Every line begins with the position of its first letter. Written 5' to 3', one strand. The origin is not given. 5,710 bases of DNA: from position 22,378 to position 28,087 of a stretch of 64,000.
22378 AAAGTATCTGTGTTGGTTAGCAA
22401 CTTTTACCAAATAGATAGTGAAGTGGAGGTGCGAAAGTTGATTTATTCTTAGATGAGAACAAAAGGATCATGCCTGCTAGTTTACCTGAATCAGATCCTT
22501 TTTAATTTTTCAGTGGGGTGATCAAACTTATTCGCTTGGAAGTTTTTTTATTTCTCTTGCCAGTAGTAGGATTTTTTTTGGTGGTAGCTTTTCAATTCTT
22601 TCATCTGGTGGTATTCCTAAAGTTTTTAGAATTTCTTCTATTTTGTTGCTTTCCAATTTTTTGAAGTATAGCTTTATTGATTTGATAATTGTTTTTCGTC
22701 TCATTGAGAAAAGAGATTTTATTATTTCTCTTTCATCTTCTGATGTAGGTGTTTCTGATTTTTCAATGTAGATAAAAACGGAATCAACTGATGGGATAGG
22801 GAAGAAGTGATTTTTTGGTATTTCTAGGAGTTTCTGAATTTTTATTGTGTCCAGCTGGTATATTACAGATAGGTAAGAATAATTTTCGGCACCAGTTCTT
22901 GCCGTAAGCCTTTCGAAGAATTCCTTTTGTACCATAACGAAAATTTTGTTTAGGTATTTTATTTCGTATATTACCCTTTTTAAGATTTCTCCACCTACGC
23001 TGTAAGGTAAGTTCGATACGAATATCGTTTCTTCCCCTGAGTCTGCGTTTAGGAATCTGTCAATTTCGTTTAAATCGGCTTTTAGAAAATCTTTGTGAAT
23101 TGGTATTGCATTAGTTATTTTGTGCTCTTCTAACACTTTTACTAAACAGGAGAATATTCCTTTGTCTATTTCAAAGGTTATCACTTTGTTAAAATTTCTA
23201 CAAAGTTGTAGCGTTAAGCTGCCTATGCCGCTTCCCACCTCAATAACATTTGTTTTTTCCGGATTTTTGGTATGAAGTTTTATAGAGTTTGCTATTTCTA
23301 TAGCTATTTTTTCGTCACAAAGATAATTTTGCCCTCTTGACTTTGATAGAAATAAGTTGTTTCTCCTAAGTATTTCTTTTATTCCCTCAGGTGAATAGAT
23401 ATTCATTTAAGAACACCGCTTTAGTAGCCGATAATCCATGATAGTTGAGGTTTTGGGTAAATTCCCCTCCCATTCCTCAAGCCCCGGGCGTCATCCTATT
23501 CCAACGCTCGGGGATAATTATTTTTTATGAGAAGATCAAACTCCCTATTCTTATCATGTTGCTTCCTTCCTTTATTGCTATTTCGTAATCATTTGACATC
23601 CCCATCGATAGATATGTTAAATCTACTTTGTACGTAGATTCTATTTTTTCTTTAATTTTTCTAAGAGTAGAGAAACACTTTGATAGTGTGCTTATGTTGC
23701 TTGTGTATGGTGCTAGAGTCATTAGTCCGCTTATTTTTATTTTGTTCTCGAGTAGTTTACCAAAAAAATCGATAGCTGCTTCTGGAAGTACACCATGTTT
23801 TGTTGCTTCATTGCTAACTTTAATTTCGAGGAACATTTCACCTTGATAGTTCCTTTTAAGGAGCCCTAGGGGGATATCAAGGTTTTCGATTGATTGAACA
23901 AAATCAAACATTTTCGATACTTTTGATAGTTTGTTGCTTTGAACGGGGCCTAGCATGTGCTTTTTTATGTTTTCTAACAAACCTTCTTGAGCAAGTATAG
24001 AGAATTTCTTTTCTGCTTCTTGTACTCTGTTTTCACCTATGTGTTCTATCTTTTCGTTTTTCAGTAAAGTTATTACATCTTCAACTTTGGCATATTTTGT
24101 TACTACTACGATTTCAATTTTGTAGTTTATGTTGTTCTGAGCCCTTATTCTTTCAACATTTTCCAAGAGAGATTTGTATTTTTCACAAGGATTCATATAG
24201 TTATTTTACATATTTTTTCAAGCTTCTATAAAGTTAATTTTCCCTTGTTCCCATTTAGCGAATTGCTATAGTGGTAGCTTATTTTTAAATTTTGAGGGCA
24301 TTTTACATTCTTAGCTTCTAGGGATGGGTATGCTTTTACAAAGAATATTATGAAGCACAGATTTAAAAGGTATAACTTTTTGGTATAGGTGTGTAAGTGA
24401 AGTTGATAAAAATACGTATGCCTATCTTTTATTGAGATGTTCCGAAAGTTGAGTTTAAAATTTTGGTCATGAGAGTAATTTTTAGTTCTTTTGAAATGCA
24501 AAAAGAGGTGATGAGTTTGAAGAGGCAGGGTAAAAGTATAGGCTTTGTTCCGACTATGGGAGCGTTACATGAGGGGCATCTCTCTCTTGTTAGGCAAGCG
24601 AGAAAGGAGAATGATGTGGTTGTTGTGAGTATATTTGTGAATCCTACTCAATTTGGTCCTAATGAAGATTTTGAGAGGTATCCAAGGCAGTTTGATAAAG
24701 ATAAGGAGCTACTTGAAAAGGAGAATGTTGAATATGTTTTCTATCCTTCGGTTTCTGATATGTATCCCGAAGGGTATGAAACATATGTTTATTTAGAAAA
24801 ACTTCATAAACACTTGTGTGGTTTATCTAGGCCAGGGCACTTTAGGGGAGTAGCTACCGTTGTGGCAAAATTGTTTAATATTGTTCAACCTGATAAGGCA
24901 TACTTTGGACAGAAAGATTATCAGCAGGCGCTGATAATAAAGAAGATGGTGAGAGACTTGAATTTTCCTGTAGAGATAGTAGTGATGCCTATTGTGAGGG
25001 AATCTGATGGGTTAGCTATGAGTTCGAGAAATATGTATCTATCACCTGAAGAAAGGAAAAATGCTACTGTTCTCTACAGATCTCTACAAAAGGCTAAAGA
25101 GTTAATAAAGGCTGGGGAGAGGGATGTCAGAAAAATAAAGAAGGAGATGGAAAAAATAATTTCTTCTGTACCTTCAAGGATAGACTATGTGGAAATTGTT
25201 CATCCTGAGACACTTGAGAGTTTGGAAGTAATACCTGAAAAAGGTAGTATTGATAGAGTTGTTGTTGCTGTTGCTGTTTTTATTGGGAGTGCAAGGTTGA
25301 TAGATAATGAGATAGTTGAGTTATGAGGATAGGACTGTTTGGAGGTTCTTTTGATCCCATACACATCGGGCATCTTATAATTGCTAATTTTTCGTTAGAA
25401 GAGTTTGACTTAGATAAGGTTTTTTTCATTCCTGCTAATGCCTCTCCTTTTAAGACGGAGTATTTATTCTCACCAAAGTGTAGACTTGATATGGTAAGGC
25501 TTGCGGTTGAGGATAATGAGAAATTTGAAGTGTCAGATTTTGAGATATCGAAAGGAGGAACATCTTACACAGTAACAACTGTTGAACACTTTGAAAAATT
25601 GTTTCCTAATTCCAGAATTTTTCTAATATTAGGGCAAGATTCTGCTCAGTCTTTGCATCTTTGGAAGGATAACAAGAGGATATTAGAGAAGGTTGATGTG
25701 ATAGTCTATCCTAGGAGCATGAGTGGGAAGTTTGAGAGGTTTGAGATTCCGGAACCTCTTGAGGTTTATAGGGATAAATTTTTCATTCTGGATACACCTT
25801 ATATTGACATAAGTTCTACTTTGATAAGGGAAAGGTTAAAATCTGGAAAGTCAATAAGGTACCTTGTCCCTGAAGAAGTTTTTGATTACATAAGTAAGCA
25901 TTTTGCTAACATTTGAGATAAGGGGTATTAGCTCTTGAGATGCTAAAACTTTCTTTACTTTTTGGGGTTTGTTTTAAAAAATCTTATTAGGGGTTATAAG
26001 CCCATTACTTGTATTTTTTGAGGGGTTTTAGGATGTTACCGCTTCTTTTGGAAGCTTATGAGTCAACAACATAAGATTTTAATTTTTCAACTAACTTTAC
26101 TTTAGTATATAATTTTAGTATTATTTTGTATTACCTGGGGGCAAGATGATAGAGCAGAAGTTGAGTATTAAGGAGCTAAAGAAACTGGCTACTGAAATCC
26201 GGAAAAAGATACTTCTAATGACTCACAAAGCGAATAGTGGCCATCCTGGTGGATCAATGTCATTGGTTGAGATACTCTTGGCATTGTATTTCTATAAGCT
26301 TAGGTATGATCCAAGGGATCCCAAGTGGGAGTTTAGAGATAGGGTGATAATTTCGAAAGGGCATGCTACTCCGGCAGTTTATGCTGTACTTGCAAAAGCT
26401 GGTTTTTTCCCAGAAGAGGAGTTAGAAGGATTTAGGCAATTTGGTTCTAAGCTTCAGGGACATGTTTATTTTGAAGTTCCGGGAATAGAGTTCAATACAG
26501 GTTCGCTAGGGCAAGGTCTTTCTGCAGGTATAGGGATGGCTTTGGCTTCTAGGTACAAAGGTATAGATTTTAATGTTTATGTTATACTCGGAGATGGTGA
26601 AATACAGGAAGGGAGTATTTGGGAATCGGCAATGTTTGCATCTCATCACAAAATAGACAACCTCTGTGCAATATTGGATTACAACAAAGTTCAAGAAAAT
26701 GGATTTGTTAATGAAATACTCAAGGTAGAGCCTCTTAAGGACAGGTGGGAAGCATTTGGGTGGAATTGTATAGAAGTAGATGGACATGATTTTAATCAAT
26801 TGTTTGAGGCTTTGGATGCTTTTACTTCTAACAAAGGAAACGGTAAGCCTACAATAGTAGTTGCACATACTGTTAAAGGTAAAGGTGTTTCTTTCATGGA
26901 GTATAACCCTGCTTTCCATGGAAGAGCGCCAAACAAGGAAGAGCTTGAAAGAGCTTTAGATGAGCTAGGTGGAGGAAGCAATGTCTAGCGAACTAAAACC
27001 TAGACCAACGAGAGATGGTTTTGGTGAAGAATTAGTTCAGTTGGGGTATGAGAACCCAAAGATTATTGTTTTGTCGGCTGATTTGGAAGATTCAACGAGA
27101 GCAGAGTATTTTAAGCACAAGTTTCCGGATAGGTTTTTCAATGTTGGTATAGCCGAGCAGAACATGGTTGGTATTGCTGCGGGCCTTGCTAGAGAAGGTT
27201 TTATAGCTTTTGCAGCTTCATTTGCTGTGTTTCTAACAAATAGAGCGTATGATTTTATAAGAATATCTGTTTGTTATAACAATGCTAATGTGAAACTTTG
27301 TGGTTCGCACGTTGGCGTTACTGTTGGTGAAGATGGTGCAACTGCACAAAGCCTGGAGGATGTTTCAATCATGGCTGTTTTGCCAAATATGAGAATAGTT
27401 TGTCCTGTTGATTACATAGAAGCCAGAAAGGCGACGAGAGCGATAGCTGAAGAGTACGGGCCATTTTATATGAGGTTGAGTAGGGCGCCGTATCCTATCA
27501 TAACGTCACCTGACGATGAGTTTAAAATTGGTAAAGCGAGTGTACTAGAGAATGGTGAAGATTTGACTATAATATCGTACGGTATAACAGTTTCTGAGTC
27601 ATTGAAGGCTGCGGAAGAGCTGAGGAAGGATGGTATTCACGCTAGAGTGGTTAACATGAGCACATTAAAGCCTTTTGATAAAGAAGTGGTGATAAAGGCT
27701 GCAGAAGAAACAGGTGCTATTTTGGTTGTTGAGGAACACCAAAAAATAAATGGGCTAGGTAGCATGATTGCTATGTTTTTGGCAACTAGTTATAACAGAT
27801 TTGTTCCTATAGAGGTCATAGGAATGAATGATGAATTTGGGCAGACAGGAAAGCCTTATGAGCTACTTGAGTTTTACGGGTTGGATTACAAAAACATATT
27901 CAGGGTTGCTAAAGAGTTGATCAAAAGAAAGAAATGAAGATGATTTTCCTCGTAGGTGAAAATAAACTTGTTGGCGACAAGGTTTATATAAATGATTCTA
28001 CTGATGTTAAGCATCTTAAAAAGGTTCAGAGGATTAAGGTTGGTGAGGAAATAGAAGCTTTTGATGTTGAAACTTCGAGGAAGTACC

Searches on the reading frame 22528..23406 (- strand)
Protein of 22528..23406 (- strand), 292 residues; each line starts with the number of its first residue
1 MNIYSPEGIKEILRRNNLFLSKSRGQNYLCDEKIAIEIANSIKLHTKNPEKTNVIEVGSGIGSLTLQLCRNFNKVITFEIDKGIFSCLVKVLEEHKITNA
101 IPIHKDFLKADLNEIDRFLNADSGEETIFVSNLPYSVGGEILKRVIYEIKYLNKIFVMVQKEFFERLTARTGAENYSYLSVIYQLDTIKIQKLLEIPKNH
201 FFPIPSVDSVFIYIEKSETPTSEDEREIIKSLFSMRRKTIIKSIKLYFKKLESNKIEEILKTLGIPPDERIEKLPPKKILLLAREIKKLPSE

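Call 17: search_protein_families(library=pfam, proteins=[window:22528-23406:-], max_evalue=0.00001)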
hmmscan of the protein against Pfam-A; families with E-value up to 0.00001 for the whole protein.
window:22528-23406:- (292 aa): 1 family
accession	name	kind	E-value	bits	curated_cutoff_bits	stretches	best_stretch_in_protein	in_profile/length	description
PF00398.26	RrnaAD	-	1.6e-42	145.9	24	1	22-287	6-262/263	Ribosomal RNA adenine dimethylase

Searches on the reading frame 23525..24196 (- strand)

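Call 17: search_protein_families(library=pfam, proteins=[window:23525-24196:-], max_evalue=0.00001)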
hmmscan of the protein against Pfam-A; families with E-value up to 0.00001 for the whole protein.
window:23525-24196:- (223 aa): 1 family
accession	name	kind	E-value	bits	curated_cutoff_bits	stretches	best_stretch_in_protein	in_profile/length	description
PF01168.26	Ala_racemase_N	-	5.3e-12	46.3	24.1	1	9-222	5-216/220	Alanine racemase, N-terminal domain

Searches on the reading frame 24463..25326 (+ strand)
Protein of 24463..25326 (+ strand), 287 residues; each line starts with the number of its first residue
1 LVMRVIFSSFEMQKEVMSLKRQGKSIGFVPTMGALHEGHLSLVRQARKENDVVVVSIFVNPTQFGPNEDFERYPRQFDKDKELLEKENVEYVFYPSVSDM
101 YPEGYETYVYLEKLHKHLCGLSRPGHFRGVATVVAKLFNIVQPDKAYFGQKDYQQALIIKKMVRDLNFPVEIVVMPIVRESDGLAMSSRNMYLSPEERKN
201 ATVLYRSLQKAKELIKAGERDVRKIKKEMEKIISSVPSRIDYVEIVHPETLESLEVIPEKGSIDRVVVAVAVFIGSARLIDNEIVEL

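Call 18: search_protein_families(library=pfam, proteins=[window:24463-25326:+], max_evalue=0.00001)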
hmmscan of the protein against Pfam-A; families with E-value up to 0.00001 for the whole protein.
window:24463-25326:+ (287 aa): 1 family
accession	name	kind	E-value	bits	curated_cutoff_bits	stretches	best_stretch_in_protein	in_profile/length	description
PF02569.21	Pantoate_ligase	-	3.3e-116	387.6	20.7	1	9-283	6-267/268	Pantoate-beta-alanine ligase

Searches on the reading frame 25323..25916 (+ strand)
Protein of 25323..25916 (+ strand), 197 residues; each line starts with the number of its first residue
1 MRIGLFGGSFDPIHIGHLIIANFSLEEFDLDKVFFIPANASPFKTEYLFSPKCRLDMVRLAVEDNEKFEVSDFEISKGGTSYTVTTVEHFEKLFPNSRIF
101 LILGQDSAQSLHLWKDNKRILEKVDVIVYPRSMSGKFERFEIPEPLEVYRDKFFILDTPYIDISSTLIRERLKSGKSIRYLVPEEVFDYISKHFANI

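Call 18: search_protein_families(library=pfam, proteins=[window:25323-25916:+], max_evalue=0.00001)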
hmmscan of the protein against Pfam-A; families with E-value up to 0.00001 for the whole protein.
window:25323-25916:+ (197 aa): 1 family
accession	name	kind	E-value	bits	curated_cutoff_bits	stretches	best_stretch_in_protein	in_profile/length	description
PF01467.32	CTP_transf_like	-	7.1e-28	97.9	21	1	5-171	1-133/133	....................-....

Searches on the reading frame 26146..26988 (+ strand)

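Call 18: search_protein_families(library=pfam, proteins=[window:26146-26988:+], max_evalue=0.00001)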
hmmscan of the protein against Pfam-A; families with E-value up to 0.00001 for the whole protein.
window:26146-26988:+ (280 aa): 3 families
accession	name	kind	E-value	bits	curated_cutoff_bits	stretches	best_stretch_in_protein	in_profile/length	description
PF00456.26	Transketolase_N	-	5.5e-53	180.5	22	1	14-275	5-276/334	Transketolase, thiamine diphosphate binding domain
PF13292.11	DXP_synthase_N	-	6.3e-14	52.3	21.2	1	4-182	11-173/274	1-deoxy-D-xylulose-5-phosphate synthase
PF00676.26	E1_dh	-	7.6e-06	25.5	22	0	119-224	101-205/300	Dehydrogenase E1 component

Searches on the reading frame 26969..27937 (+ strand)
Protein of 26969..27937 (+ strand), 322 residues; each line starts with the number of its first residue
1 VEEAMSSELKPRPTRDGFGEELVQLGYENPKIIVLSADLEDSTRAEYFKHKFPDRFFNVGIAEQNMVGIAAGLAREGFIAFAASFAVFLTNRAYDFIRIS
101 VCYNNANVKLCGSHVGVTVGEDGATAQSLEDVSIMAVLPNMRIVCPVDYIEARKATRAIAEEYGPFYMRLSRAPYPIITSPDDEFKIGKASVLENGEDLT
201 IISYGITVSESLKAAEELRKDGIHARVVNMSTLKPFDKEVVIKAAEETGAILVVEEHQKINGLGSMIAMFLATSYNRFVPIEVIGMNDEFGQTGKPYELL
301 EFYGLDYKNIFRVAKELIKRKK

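Call 18: search_protein_families(library=pfam, proteins=[window:26969-27937:+], max_evalue=0.00001)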
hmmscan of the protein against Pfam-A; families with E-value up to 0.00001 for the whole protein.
window:26969-27937:+ (322 aa): 4 families
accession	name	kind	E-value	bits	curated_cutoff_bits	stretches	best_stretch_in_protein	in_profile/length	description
PF02779.29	Transket_pyr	-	9.8e-42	143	27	1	13-175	4-172/174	Transketolase, pyrimidine binding domain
PF02780.25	Transketolase_C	-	1.9e-32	112.2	25.9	1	188-310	1-124/124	Transketolase, C-terminal domain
PF22613.1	Transketolase_C_1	-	4.6e-08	33.7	27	1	195-306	10-113/113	Transketolase-like TK C-terminal domain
PF17147.9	PFOR_II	-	1.6e-06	28.9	27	1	198-277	2-81/102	Pyruvate:ferredoxin oxidoreductase core domain II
